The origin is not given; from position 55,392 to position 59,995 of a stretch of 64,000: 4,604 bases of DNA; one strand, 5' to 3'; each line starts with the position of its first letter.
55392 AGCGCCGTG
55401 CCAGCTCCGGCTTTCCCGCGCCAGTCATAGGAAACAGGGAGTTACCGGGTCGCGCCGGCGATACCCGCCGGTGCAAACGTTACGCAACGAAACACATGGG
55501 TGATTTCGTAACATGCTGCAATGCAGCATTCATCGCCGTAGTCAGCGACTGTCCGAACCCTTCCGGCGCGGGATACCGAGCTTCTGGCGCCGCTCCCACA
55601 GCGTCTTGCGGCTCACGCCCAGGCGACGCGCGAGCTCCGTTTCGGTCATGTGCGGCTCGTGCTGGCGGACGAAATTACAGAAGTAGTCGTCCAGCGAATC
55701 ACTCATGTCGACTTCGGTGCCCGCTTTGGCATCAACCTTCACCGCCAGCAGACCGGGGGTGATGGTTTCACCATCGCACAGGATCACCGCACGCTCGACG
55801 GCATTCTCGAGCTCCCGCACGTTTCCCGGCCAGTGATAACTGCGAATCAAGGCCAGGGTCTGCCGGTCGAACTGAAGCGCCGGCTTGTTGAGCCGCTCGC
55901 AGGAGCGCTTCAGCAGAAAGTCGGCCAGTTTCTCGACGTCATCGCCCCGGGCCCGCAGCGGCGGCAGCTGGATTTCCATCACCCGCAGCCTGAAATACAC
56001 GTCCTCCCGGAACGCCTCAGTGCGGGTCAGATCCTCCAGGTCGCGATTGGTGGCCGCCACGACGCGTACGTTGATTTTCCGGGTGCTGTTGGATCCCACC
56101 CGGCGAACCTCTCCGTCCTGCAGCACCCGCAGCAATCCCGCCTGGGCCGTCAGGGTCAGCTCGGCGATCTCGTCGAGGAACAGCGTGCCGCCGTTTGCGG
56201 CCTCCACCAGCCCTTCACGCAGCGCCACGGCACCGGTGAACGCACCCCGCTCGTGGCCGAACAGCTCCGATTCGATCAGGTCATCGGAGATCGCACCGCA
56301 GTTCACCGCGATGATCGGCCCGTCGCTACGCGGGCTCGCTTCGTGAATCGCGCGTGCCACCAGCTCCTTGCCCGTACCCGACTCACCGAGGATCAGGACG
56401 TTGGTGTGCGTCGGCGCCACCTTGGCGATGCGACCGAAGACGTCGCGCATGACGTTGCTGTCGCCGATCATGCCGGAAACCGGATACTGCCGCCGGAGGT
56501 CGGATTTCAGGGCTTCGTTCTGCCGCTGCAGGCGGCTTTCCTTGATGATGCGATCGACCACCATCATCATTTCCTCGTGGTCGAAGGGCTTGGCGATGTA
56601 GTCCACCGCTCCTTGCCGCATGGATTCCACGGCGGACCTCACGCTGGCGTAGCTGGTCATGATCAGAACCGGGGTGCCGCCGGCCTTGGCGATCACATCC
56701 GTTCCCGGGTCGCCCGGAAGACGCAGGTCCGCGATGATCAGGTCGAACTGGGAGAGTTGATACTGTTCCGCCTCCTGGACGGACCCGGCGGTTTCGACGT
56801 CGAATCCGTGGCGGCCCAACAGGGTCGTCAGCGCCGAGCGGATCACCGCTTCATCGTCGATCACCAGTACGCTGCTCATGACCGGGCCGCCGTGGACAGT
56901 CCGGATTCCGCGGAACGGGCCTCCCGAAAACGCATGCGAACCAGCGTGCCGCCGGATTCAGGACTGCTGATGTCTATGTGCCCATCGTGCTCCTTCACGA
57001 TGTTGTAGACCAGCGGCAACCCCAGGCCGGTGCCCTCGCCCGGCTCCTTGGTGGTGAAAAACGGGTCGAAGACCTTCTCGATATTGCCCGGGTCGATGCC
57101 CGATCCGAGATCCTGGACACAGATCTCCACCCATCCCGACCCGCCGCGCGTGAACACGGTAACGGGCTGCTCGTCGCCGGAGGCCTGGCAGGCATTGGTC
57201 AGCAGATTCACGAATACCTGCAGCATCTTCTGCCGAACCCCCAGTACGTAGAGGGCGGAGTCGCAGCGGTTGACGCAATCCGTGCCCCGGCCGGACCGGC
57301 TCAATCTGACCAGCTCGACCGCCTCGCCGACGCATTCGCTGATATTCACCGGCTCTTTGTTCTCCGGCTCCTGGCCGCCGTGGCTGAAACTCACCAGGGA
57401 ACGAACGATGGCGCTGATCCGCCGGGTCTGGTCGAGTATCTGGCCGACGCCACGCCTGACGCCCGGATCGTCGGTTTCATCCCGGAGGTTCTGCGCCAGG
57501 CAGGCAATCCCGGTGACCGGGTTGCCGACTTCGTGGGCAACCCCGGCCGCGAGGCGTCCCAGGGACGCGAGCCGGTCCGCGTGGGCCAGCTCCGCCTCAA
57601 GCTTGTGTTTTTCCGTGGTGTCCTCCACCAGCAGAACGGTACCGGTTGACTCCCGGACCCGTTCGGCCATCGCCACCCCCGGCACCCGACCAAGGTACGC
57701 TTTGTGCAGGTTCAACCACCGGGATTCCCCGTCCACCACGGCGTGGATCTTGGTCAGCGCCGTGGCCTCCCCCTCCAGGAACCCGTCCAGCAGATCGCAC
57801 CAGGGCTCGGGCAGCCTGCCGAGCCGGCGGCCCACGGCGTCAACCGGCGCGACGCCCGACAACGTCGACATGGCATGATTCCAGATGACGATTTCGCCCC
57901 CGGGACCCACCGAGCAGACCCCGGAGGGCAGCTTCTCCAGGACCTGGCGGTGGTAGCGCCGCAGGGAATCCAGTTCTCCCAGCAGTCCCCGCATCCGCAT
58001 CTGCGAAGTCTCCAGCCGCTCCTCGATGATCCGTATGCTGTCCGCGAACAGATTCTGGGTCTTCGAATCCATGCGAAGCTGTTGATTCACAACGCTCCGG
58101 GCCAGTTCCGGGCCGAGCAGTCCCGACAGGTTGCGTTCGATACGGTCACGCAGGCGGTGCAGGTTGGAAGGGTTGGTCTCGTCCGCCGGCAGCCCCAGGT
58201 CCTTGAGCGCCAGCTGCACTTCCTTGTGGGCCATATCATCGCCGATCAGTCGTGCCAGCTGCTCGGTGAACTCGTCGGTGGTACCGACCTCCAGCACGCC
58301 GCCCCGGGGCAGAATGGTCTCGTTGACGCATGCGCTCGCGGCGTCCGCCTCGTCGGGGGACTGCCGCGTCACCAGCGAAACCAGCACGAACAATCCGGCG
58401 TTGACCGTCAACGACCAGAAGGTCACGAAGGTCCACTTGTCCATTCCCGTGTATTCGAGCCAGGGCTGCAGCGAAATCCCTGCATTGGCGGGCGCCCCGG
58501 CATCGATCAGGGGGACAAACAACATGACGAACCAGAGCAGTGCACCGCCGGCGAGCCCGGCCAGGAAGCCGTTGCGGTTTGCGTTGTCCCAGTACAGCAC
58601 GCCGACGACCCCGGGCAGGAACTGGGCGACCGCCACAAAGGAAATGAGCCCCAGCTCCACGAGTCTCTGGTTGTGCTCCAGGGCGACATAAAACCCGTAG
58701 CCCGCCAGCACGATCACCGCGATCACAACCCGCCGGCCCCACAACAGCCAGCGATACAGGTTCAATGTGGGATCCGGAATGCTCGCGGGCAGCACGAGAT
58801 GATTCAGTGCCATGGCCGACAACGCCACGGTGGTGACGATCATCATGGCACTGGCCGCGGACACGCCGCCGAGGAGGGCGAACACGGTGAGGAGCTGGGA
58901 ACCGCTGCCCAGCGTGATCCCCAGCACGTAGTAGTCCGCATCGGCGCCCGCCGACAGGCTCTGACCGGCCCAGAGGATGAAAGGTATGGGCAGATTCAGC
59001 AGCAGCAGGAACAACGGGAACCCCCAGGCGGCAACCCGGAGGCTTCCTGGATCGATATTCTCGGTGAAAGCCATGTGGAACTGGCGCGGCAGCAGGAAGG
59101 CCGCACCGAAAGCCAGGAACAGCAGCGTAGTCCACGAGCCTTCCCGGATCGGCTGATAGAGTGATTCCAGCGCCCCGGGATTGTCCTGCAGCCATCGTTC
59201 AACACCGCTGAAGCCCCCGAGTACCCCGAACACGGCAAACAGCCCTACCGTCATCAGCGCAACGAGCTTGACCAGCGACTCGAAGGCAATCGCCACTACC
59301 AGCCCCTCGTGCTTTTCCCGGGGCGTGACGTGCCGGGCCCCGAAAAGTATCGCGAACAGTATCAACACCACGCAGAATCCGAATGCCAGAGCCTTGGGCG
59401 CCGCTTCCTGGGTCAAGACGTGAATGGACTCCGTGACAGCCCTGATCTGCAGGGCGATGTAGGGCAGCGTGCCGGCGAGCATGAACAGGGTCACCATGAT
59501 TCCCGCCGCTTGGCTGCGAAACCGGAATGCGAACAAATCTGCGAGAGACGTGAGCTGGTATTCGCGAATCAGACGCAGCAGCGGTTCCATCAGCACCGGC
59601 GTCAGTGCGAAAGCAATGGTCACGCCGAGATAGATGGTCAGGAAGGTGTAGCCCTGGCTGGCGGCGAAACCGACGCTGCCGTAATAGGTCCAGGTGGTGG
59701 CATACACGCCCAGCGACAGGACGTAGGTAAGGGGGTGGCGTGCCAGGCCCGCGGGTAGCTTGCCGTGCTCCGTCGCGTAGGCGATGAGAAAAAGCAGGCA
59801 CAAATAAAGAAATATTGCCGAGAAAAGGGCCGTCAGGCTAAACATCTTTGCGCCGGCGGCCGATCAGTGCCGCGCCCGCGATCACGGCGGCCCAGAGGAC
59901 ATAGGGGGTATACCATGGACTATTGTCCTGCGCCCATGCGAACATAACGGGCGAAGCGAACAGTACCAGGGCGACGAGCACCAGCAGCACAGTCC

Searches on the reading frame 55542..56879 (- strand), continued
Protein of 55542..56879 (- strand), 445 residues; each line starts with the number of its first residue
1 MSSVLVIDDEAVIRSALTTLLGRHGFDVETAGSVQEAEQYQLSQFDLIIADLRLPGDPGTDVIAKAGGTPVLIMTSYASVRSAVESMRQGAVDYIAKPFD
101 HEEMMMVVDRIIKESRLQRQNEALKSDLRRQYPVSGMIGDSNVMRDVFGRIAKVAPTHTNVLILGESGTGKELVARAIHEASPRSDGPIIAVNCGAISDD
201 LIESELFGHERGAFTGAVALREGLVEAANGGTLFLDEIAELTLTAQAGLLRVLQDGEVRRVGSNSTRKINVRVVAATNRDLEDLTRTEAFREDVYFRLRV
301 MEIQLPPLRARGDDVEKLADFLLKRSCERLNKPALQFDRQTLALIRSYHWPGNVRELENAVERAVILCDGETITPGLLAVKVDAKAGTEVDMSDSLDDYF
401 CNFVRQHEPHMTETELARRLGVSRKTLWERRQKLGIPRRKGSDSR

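Call 25: find_encoding_contigs(protein=P0103, flank=6000, max_places=1)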
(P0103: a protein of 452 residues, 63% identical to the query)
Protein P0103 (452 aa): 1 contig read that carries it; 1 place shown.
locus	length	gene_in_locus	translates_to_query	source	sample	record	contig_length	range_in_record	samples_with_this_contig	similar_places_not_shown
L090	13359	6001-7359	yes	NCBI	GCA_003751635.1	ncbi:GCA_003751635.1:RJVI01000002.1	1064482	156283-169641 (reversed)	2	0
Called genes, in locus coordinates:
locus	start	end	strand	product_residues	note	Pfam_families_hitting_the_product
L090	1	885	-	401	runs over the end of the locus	PF00155:Aminotran_1_2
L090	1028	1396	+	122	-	PF04430:DUF498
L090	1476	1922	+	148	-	PF21157:DksA_N, PF01258:zf-dskA_traR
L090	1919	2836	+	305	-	PF00749:tRNA-synt_1c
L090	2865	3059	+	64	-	-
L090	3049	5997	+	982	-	PF00512:HisKA, PF02518:HATPase_c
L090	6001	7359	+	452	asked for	PF00072:Response_reg, PF00158:Sigma54_activat, PF14532:Sigma54_activ_2, PF07728:AAA_5 (weak), PF25601:AAA_lid_14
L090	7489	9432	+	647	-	PF16177:ACAS_N, PF00501:AMP-binding, PF13193:AMP-binding_C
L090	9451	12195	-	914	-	PF00512:HisKA, PF02518:HATPase_c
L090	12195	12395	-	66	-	-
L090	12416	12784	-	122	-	PF00072:Response_reg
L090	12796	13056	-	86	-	PF20099:DUF6489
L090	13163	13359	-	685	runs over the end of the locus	PF01138:RNase_PH, PF03725:RNase_PH_C, PF03726:PNPase, PF01138:RNase_PH, PF00013:KH_1, PF00575:S1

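Call 26: find_encoding_contigs(protein=P0029, flank=6000, max_places=1)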
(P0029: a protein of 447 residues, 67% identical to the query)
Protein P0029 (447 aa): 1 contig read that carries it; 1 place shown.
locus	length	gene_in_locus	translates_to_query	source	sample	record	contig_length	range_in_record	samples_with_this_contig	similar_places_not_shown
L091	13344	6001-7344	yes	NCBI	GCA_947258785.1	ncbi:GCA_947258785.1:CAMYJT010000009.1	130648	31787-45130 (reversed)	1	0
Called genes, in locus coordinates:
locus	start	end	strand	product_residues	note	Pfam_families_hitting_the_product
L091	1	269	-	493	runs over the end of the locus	PF10125:NADHdeh_related, PF00361:Proton_antipo_M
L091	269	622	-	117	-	PF00420:Oxidored_q2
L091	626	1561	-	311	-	PF13244:MbhD, PF20501:MbhE (weak), PF04039:MnhB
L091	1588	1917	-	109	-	PF03334:PhaG_MnhG_YufB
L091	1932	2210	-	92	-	PF04066:MrpF_PhaF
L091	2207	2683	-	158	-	PF01899:MNHE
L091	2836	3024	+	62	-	-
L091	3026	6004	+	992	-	PF00989:PAS (weak), PF00512:HisKA, PF02518:HATPase_c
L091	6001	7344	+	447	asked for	PF00072:Response_reg, PF00158:Sigma54_activat, PF14532:Sigma54_activ_2, PF07724:AAA_2 (weak), PF07728:AAA_5 (weak), PF25601:AAA_lid_14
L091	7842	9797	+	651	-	PF00474:SSF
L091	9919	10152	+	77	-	-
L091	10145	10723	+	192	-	PF13176:TPR_7 (faint), PF13432:TPR_16, PF14559:TPR_19 (weak), PF13424:TPR_12 (weak), PF13371:TPR_9 (weak), PF00515:TPR_1, PF07719:TPR_2 (weak), PF13181:TPR_8, +4 more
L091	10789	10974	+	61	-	-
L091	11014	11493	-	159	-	-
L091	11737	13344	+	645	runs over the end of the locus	PF16177:ACAS_N, PF00501:AMP-binding, PF13193:AMP-binding_C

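Call 51: find_encoding_contigs(protein=P0003, flank=3000, max_places=1)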
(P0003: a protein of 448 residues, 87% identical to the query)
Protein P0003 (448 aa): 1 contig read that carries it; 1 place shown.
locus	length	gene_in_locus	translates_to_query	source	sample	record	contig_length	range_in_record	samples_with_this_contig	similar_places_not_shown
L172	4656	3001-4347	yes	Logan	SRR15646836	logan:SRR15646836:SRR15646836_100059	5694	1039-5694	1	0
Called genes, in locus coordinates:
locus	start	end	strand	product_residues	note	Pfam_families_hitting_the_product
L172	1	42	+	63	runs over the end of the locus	-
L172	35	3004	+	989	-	PF00989:PAS (weak), PF08448:PAS_4 (faint), PF00512:HisKA, PF02518:HATPase_c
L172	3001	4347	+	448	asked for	PF00072:Response_reg, PF00158:Sigma54_activat, PF14532:Sigma54_activ_2, PF01078:Mg_chelatase (faint), PF07728:AAA_5 (weak), PF25601:AAA_lid_14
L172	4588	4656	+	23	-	?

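Call 52: find_encoding_contigs(protein=P0004, flank=3000, max_places=1)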
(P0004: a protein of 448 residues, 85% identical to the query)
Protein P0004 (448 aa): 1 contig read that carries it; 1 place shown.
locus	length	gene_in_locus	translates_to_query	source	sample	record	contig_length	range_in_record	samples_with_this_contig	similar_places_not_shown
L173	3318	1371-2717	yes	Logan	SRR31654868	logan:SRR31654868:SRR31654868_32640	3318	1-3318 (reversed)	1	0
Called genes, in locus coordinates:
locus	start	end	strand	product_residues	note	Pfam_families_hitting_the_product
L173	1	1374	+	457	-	?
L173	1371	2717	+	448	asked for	PF00072:Response_reg, PF00158:Sigma54_activat, PF14532:Sigma54_activ_2, PF01078:Mg_chelatase (faint), PF00004:AAA (faint), PF07728:AAA_5 (weak), PF25601:AAA_lid_14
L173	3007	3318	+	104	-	?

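Call 67: search_protein_families(library=pfam, proteins=[L004:31-753:+, L004:1368-1829:+, L004:1914-2801:+, L004:3024-5978:+], max_evalue=0.001)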
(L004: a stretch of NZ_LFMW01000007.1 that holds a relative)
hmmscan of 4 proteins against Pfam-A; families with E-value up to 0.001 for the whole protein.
L004:31-753:+ (240 aa): 0 families

L004:1368-1829:+ (153 aa): 2 families
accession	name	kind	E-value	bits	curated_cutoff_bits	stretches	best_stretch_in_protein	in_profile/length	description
PF21157.2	DksA_N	-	3e-33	114.3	27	1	39-108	2-71/71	DnaK suppressor protein DksA, N-terminal domain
PF01258.23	zf-dskA_traR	-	6.3e-10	39.3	24.9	1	112-144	2-34/36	Prokaryotic dksA/traR C4-type zinc finger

L004:1914-2801:+ (295 aa): 1 family
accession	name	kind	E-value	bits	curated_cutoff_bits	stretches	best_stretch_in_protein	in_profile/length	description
PF00749.27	tRNA-synt_1c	-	8e-46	156.8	23.4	1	9-231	5-246/314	tRNA synthetases class I (E and Q), catalytic domain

L004:3024-5978:+ (984 aa): 4 families
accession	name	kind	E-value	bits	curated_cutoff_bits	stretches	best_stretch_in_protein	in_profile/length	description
PF02518.31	HATPase_c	-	3.8e-26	92.2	26.4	1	865-975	1-109/111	Histidine kinase-, DNA gyrase B-, and HSP90-like ATPase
PF00512.31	HisKA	-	1.5e-09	38.2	26.9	1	758-818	3-62/66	His Kinase A (phospho-acceptor) domain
PF00989.32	PAS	-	1.1e-06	29.1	22.6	1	635-680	4-49/113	PAS fold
PF08448.16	PAS_4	-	0.00022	21.9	23.1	1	639-740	2-107/110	PAS fold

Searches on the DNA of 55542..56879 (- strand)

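Call 29: search_rna_families(sources=[L001, L002, L003, L004, L005], threshold=gathering)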
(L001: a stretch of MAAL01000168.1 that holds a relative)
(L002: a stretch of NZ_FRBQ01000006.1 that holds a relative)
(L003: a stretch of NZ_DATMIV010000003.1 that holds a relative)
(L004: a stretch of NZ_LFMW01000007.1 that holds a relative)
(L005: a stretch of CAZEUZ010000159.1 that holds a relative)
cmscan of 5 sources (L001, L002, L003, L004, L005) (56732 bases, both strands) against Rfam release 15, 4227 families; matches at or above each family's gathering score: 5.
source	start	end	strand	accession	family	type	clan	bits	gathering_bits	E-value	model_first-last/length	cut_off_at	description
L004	7633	8019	+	RF01675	CrcZ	Gene; sRNA;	-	349.6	95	1.3e-97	1-398/398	no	Pseudomonas sRNA CrcZ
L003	7633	8025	+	RF01675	CrcZ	Gene; sRNA;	-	348.7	95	2.4e-97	1-398/398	no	Pseudomonas sRNA CrcZ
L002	7609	7988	+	RF01675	CrcZ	Gene; sRNA;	-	234.4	95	6.2e-64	1-398/398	no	Pseudomonas sRNA CrcZ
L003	7477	7537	+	RF01679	P36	Gene; sRNA;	-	58.1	36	8.5e-09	1-61/61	no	Pseudomonas sRNA P36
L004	7477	7537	+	RF01679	P36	Gene; sRNA;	-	42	36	6.7e-05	1-61/61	no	Pseudomonas sRNA P36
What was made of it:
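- On CrcZ-type sRNA locus downstream of cbrB: The Pseudomonas loci score 234-350 bits (call 29).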

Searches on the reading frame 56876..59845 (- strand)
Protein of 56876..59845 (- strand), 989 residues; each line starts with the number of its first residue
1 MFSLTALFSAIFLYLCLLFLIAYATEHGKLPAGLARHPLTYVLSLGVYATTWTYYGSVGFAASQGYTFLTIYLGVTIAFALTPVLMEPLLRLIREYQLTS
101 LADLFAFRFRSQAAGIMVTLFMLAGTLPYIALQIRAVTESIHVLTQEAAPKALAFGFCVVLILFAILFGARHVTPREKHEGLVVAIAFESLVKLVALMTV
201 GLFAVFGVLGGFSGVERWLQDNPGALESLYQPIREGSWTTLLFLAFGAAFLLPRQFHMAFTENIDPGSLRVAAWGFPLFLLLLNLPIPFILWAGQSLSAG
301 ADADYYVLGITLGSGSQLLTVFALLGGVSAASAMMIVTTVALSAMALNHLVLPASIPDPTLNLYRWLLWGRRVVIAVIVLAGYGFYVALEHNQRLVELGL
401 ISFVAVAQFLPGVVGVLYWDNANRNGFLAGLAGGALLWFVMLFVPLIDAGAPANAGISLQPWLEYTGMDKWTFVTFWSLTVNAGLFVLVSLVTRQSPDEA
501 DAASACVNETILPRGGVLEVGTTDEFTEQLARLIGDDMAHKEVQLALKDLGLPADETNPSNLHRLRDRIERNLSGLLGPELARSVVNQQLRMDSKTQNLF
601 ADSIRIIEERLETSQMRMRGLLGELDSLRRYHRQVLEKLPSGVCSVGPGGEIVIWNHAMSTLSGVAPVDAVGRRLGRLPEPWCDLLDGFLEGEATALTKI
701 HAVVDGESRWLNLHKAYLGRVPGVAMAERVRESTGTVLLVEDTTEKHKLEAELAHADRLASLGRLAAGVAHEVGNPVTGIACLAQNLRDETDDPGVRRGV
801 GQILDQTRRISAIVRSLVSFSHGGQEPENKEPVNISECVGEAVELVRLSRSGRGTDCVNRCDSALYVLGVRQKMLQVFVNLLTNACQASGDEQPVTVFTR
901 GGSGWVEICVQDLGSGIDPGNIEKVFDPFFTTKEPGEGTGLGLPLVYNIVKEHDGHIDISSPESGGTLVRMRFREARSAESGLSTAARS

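Call 3: search_protein_families(library=pfam, proteins=[window:56876-59845:-])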
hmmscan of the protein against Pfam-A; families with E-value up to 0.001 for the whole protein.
window:56876-59845:- (989 aa): 5 families
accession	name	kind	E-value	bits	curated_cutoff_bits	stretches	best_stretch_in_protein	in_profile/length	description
PF02518.31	HATPase_c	-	5.5e-22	78.7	26.4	1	871-975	3-109/111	Histidine kinase-, DNA gyrase B-, and HSP90-like ATPase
PF00512.31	HisKA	-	6e-10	39.5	26.9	1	762-822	2-62/66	His Kinase A (phospho-acceptor) domain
PF13581.12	HATPase_c_2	-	1.1e-05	25.9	27.4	1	881-973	39-127/127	Histidine kinase-like ATPase domain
PF00989.32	PAS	-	8.6e-05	23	22.6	1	633-676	4-47/113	PAS fold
PF08448.16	PAS_4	-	0.00094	19.8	23.1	0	636-729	1-91/110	PAS fold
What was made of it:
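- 56876..59845 (-): CbrA orthologue: a 989-aa kinase with an N-terminal SLC5-like membrane domain, a PAS domain and a HisKA/HATPase kinase core. Pfam finds PAS, HisKA and HATPase_c (call 3).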

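Call 10: search_protein_families(library=ncbifam, proteins=[window:56876-59845:-], max_evalue=0.00001)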
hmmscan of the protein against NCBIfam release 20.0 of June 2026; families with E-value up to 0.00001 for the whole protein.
window:56876-59845:- (989 aa): 70 families (the best 25 are shown)
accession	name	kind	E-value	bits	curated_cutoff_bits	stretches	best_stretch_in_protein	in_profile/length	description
NF008468.0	PRK11360.1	equivalog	3.8e-65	220.4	646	1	621-977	259-610/616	two-component system sensor histidine kinase AtoS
NF010411.0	PRK13837.1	equivalog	1.8e-40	138.7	647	1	740-971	428-671/828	two-component system VirA-like sensor kinase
NF052574.1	HisKinEspCMyxo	equivalog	7.3e-40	136.9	1200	1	728-977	379-639/785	serine histidine kinase EspC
NF007688.0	PRK10364.1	equivalog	7.4e-39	133.8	479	1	746-972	224-448/460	two-component system sensor histidine kinase ZraS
NF052573.1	HisKinEspAMyxo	equivalog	2.2e-34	118.6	1400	1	632-977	256-613/755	serine histidine kinase EspA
NF047497.1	HK_LIC_12097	equivalog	2.6e-34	118.6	500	1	737-963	125-355/367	LIC_12097 family sensor histidine kinase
NF046044.1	PnpS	equivalog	1.9e-30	106.2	400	1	594-971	19-387/390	two-component system histidine kinase PnpS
NF046026.1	HisKinCckACaul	equivalog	5.4e-29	100.8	1000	1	732-973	272-530/678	cell cycle histidine kinase CckA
TIGR02966.1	phoR_proteo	equivalog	1e-28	100.4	334.2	1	765-973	117-333/333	phosphate regulon sensor histidine kinase PhoR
NF046020.1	HisKinCckABruc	equivalog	4.2e-28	97.7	1000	1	734-971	452-703/868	cell cycle histidine kinase CckA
NF038348.1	T2SS_HK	subfamily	4.5e-27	94.7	450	1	804-968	405-566/574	histidine kinase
NF047466.1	hybrid_RR_LvrB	exception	1e-26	94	500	1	726-962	116-363/377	hybrid histidine kinase/response regulator LvrB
NF008312.0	PRK11100.1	equivalog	1.5e-24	86.7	356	1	769-975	263-474/477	two-component system sensor histidine kinase CreC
NF010076.0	PRK13557.1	subfamily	1.6e-23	83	631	1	742-979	143-398/540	histidine kinase famiy protein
NF040750.1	tetrathio_HK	equivalog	2.6e-23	82.3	750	1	744-960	320-539/555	tetrathionate respiration histidine kinase TtrS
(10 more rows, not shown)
